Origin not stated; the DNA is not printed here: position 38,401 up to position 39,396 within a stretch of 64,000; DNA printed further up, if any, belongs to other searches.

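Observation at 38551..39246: MerT-like transporter with internal duplication: one motif degenerate (C-N), one intact vicinal CC-GP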

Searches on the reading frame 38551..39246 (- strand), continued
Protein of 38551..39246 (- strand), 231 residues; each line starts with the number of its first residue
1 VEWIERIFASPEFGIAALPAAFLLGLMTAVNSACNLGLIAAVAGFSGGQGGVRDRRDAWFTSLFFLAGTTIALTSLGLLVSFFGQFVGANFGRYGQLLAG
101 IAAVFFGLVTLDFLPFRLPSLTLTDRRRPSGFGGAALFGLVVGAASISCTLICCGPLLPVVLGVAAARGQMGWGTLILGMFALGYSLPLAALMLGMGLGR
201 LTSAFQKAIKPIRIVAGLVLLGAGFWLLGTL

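Call 34: predict_structure(alignment_id=A2)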
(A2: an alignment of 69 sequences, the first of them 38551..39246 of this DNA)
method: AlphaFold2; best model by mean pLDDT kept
length: 231 residues; sequences in the alignment: 69
mean_pLDDT: 63.5   pTM: 0.55
mean pLDDT of the five models: 63.5, 60.5, 57.1, 56.9, 52.8
residues with pLDDT >= 90: 0; 70-90: 51; 50-70: 163; < 50: 17
segments of 3 or more residues with pLDDT < 50: 50-52, 118-127
pLDDT, mean of each block of 10 residues (from residue 1): 58 68 75 64 56 60 72 70 61 64 67 52 46 62 64 59 61 71 75 63 59 66 68 47
secondary structure, 60 per line:
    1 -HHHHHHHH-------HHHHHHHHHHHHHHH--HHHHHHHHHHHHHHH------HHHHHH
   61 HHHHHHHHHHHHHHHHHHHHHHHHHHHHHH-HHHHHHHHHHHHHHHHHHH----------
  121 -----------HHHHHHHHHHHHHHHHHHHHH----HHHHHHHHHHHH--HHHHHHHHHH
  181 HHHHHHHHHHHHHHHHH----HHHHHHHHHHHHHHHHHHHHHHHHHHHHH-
elements in order: H2-9 H17-31 H34-48 H55-90 H92-110 H132-152 H157-168 H171-197 H202-230

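Call 35: search_solved_structures(query=A2, max_evalue=1, show_alignments=2)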
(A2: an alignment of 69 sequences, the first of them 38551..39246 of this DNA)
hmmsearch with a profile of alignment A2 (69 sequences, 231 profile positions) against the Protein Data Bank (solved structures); distinct sequences matched with E-value up to 1: 0.

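Call 41: fold_search(model_id=the predicted structure, library=pdb)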
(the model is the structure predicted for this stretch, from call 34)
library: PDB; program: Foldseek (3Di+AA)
matches with E <= 10: 162; with E <= 0.001: 0
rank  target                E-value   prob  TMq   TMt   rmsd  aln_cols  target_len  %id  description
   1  7z6n_B                2.6e-01  0.14  0.17  0.16  21.5       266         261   18  Crystal structure of Zn2+-transporter BbZIP in a metal-stripped state (released 2022-08-10)
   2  7z6n_A                4.2e-01  0.12  0.18  0.16  20.7       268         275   20  Crystal structure of Zn2+-transporter BbZIP in a metal-stripped state (released 2022-08-10)
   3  5tsb                  4.4e-01  0.08  0.14  0.15  19.1       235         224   13  Crystal structure of the Zrt-/Irt-like protein from Bordetella bronchiseptica with bound Cd2+ (released 2017-09-20)
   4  5xat_D                4.8e-01  0.12  0.19  0.12  21.4       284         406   13  Structural insights into the elevator-like mechanism of the sodium/citrate symporter CitS (released 2017-06-14)
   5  8e6m                  5.3e-01  0.09  0.16  0.12  21.8       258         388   17  X-ray structure of the Deinococcus radiodurans Nramp/MntH divalent transition metal transporter WT in an inward-open, ca (released 2023-05-03)
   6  8ahx_A                7.1e-01  0.69  0.33  0.39  11.1       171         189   16  Cryo-EM structure of the nitrogen-fixation associated NADH:ferredoxin oxidoreductase RNF from Azotobacter vinelandii (released 2023-11-01)
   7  7aar                  1.0e+00  0.10  0.21  0.12  19.4       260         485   15  sugar/H+ symporter STP10 in inward open conformation (released 2021-08-18)
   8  7a23_H                1.1e+00  0.09  0.19  0.15  18.5       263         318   15  Plant mitochondrial respiratory complex I (released 2020-10-28)
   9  5hxr                  1.2e+00  0.04  0.13  0.12  22.1       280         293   15  Structural mechanisms of extracellular ion exchange and induced binding-site occlusion in the sodium-calcium exchanger N (released 2016-05-11)
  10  7n59_A                1.2e+00  0.04  0.13  0.07  23.5       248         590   18  Structure of AtAtm3 in the inward-facing conformation with GSSG bound (released 2022-04-13)
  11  9j3m_A                1.3e+00  0.20  0.25  0.16  11.5       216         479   15  ADP/Pi bound Arabidopsis ATP/ADP translocator AtNTT1 (released 2025-03-19)
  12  9j3j_A                1.3e+00  0.20  0.30  0.18  11.6       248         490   14  Arabidopsis ATP/ADP translocator AtNTT1 (released 2025-03-19)
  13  7oix_B                1.4e+00  0.12  0.23  0.15  11.8       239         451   18  Structure of thermostable human MFSD2A in complex with thermostable human Sync2 (released 2022-06-01)
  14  4kjs_B                1.4e+00  0.07  0.19  0.15  21.6       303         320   12  Structure of native YfkE (released 2013-06-26)
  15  9l76_A                1.4e+00  0.07  0.17  0.11  15.3       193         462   16  Structures and mechanism of the nicotinamide nucleotide transhydrogenase from E. coli (released 2026-01-07)
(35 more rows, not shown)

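Call 44: search_protein_families(library=ncbifam, proteins=[L003:5243-7219:+, L006:8739-9197:+, L003:9241-10551:+, L003:5002-5163:+, L003:4555-4959:+, L003:8001-8693:+, L003:7266-7964:+], max_evalue=0.001)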
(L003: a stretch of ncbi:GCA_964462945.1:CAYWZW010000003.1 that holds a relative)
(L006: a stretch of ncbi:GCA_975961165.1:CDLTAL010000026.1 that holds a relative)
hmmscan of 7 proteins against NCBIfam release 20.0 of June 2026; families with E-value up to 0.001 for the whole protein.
L003:5243-7219:+ (658 aa): 20 families
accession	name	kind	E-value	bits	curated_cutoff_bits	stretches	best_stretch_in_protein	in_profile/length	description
TIGR01525.1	ATPase-IB_hvy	subfamily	4.6e-179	596.9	346.25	1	76-621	1-559/560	heavy metal translocating P-type ATPase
TIGR01512.1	ATPase-IB2_Cd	subfamily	4.3e-146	487.5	313.5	2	76-404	1-304/494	cadmium family heavy metal-translocating P-type ATPase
TIGR01511.1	ATPase-IB1_Cu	subfamily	1.3e-135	453.4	397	1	75-622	23-541/542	copper-translocating P-type ATPase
NF007952.0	PRK10671.1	equivalog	1.1e-125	420.8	1316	1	92-615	289-816/838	copper-exporting P-type ATPase CopA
NF008262.1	PRK11033.1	equivalog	3.1e-121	406.1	1005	1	75-621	177-725/731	zinc/cadmium/mercury/lead-transporting ATPase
NF033775.1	P_type_ZntA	exception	8.5e-105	351.6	1240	1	74-623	181-728/732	Zn(II)/Cd(II)/Pb(II) translocating P-type ATPase ZntA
TIGR01494.1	ATPase_P-type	subfamily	1.8e-93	313.6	62.3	1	98-600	1-466/478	HAD-IC family P-type ATPase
TIGR01497.1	kdpB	equivalog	1.8e-66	224.6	527.9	1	139-588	115-582/675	potassium-transporting ATPase subunit KdpB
TIGR01647.1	ATPase-IIIA_H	equivalog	1.1e-57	195.9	615.5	2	79-492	41-483/755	plasma-membrane proton-efflux P-type ATPase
NF010609.0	PRK14010.1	equivalog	1.2e-51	175.8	1323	1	122-588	95-577/673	K(+)-transporting ATPase subunit B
TIGR01517.1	ATPase-IIB_Ca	equivalog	6.9e-41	140.3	507.05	2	438-597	532-710/882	calcium-translocating P-type ATPase, PMCA-type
TIGR01522.1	ATPase-IIA2_Ca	equivalog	3.4e-39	134.3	798.3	2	435-591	485-665/854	calcium-transporting P-type ATPase, PMR1-type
TIGR01116.1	ATPase-IIA1_Ca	equivalog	1.4e-36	125.9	703.4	2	438-588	454-617/799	calcium-translocating P-type ATPase, SERCA-type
TIGR01657.1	P-ATPase-V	hypoth_equivalog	7e-33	113.2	618.25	3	96-191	196-292/1055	ATP13A2 family polyamine export P-type ATPase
TIGR01524.1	ATPase-IIIB_Mg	equivalog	1.7e-32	112.2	610.75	3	495-575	584-663/867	magnesium-translocating P-type ATPase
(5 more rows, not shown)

L006:8739-9197:+ (152 aa): 5 families
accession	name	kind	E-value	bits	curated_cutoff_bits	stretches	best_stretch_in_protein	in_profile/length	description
TIGR02691.1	arsC_pI258_fam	equivalog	3.4e-37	127.6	174.3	1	11-139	1-126/129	arsenate reductase (thioredoxin)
NF010053.0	PRK13530.1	subfamily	9.7e-37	126.3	215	1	8-143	3-129/133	arsenate reductase (thioredoxin)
TIGR02689.1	ars_reduc_gluta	equivalog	4.3e-19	69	157.6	1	10-89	2-81/126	arsenate reductase, glutathione/glutaredoxin type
NF008486.0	PRK11391.1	equivalog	0.00034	21.1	247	1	10-75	8-76/148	phosphotyrosine-protein phosphatase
NF007520.0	PRK10126.1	equivalog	0.00061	20.2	243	1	10-110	4-108/147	low molecular weight protein-tyrosine-phosphatase Wzb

L003:9241-10551:+ (436 aa): 2 families
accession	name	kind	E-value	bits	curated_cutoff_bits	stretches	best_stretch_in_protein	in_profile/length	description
NF033936.1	CuZnOut_SO0444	equivalog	1.8e-38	132.6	300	1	55-433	16-311/351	SO_0444 family Cu/Zn efflux transporter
NF040736.1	efflux_SaoE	equivalog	1.5e-29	103.4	325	2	45-171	16-139/352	efflux transporter SaoE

L003:5002-5163:+ (53 aa): 0 families

L003:4555-4959:+ (134 aa): 9 families
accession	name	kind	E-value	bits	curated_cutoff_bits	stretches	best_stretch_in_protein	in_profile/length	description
NF033788.1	HTH_metalloreg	subfamily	2.3e-27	94.6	55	1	7-77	4-75/77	metalloregulator ArsR/SmtB family transcription factor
NF007528.0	PRK10141.1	subfamily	5.2e-16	58.6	97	1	5-89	7-91/117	metalloregulator ArsR/SmtB family transcription factor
NF047906.1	CdPbTransRegCmtR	equivalog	2.2e-12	46.8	150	1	6-77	13-84/104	Cd(II)/Pb(II)-sensing metalloregulatory transcriptional regulator CmtR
NF045707.1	Dbac_1936_reg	equivalog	3.1e-12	46.3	115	1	3-79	6-82/99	ArsR/SmtB-type metalloregulator TsoR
NF033789.1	repress_SdpR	subfamily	7.3e-12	45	100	1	8-71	2-65/79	autorepressor SdpR family transcription factor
NF040642.1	sulf_sens_BigR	equivalog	9.6e-11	41.6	155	1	4-79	10-85/95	sulfite-sensing transcriptional repressor BigR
NF041413.1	ArsR_Rv2640c_fam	equivalog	1.7e-10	41.3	155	1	8-73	36-104/118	Rv2640c family ArsR-like transcriptional regulator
NF053602.1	Phr_regulator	exception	1.7e-05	24.5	320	1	9-62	7-60/191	heat shock transcription regulator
NF053755.1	MsvR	equivalog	2.3e-05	24.2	220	1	9-62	8-61/236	transcriptional factor MsvR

L003:8001-8693:+ (230 aa): 2 families
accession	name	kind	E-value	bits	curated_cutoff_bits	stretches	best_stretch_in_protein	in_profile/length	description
NF040495.1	tranport_ArsG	equivalog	4.4e-08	32.8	200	1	18-229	7-223/225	aromatic aminobenezylarsenical efflux permease ArsG family transporter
NF045694.1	seleno_TsoB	exception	2.6e-05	22.5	805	1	22-193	189-357/572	rhodanese/DsbD fusion-like selenoprotein TsoB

L003:7266-7964:+ (232 aa): 0 families

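Call 54: list_cluster_members(proteins=[window:38551-39246:-, window:39256-39843:-, window:37384-38538:-, P0003, P0014])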
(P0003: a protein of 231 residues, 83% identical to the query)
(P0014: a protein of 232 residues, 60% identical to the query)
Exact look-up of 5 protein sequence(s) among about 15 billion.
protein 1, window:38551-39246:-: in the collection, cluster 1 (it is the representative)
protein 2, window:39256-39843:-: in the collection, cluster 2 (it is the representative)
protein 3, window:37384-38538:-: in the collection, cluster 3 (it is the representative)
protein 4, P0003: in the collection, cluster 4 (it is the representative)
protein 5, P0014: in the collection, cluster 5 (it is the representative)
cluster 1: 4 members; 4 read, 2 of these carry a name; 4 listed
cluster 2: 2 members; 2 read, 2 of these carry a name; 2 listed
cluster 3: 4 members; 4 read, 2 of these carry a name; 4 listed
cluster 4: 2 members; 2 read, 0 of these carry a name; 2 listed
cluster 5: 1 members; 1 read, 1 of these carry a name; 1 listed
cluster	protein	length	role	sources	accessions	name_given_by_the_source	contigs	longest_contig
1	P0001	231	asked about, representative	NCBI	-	-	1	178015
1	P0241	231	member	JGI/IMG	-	cytochrome c-type biogenesis protein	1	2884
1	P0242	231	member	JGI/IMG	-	cytochrome c-type biogenesis protein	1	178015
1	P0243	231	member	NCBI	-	-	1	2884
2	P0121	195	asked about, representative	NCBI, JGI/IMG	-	hypothetical protein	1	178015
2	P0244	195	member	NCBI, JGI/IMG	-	hypothetical protein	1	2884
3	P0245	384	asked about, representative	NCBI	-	-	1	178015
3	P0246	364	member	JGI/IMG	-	acetyl-CoA decarbonylase/synthase complex subunit gamma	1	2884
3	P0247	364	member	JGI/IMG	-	acetyl-CoA decarbonylase/synthase complex subunit gamma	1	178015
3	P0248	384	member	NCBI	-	-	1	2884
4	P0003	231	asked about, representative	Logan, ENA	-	-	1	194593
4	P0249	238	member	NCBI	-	-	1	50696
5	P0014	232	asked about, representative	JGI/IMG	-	cytochrome c-type biogenesis protein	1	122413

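Call 82: search_dna_similar(query=window:38551-39246:-, collection=plasmids, mode=protein, max_evalue=0.001, max_rows=15)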
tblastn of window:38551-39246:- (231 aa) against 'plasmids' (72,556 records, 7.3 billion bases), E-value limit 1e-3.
Records with a match: 1; places in all: 1; records where one place covers at least 80% of the query: 1.
Best place of each record, by identity: <60% 1.
By first word of the organism name: Paraburkholderia 1.
By predicted mobility (MOB-suite, as given by PLSDB): non-mobilizable 1.
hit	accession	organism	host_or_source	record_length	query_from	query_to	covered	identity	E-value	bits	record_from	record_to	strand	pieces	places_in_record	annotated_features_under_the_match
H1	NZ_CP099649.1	Paraburkholderia fungorum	Arabidopsis thaliana,pure culture,leaf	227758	4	228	97%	30.1%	3e-4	49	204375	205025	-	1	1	cytochrome c biogenesis protein CcdA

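Call 83: search_dna_similar(query=P0088, collection=plasmids, mode=protein, max_evalue=0.001, max_rows=15)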
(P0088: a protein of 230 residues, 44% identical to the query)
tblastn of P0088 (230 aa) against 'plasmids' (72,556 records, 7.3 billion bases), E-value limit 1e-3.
Records with a match: 2; places in all: 2; records where one place covers at least 80% of the query: 0.
Best place of each record, by identity: <60% 2.
By first word of the organism name: Methylobacterium 1; Acetoanaerobium 1.
By predicted mobility (MOB-suite, as given by PLSDB): non-mobilizable 2.
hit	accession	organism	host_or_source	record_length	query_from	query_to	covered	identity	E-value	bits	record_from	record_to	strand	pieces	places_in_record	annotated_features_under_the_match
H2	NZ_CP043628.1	Methylobacterium aquaticum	Prosopis cineraria,pure bacterial ...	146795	15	187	75%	32.8%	4e-4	48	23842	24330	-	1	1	cytochrome c biogenesis protein CcdA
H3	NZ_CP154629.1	Acetoanaerobium noterae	cell culture,Sludge of a digestion ...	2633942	16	186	74%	30.1%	3e-5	52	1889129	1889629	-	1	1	none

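Call 84: get_annotated_region(hit=H1, flank=5000)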
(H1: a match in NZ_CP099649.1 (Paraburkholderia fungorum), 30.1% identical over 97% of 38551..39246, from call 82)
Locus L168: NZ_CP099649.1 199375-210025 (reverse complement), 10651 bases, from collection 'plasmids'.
description: Paraburkholderia fungorum strain OTU2SAUBB1 plasmid unnamed3, complete sequence
organism: Paraburkholderia fungorum (NCBI taxid 134537)
taxonomy: Bacteria; Pseudomonadota; Betaproteobacteria; Burkholderiales; Burkholderiaceae; Paraburkholderia; Paraburkholderia fungorum
host: -; source: Arabidopsis thaliana,pure culture,leaf; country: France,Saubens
typing (MOB-suite, as given by PLSDB): non-mobilizable
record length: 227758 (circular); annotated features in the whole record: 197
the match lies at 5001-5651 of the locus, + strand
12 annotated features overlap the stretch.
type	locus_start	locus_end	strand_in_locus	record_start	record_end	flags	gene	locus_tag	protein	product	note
CDS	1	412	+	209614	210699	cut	-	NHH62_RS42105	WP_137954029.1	IS630 family transposase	-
CDS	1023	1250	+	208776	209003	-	-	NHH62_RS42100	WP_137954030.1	heavy-metal-associated domain-containing protein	-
CDS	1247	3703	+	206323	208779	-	-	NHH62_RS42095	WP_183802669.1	cation-translocating P-type ATPase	-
CDS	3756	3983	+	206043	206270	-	-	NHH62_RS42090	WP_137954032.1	heavy metal-associated domain-containing protein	-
CDS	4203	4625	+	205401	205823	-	-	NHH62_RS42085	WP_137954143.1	heavy metal-responsive transcriptional regulator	-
CDS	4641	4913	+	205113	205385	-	-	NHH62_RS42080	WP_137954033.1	thioredoxin family protein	-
CDS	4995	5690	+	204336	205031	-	-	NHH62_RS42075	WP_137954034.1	cytochrome c biogenesis protein CcdA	GO:0017004 - cytochrome complex assembly [Evidence IEA]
CDS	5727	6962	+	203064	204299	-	-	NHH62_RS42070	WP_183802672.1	MFS transporter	GO:0055085 - transmembrane transport [Evidence IEA]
CDS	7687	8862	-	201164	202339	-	-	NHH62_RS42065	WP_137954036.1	tyrosine-type recombinase/integrase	GO:0015074 - DNA integration [Evidence IEA]; GO:0006310 - DNA recombination [Evidence IEA]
CDS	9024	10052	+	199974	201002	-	-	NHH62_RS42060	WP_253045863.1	DNA-binding protein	-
CDS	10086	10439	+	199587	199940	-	-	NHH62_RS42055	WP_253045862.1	hypothetical protein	-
CDS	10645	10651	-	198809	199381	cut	-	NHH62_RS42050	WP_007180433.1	hypothetical protein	-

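Call 85: get_annotated_region(hit=H3, flank=5000)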
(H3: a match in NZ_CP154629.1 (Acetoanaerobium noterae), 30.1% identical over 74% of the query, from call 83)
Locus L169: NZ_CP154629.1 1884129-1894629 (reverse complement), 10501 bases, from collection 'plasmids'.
description: Acetoanaerobium noterae strain DSL2 plasmid pTPELB2, complete sequence
organism: Acetoanaerobium noterae (NCBI taxid 745369)
taxonomy: Bacteria; Bacillota; Clostridia; Peptostreptococcales; Filifactoraceae; Acetoanaerobium; Acetoanaerobium noterae
host: -; source: cell culture,Sludge of a digestion tower of a wastewater treatment plant; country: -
typing (MOB-suite, as given by PLSDB): non-mobilizable
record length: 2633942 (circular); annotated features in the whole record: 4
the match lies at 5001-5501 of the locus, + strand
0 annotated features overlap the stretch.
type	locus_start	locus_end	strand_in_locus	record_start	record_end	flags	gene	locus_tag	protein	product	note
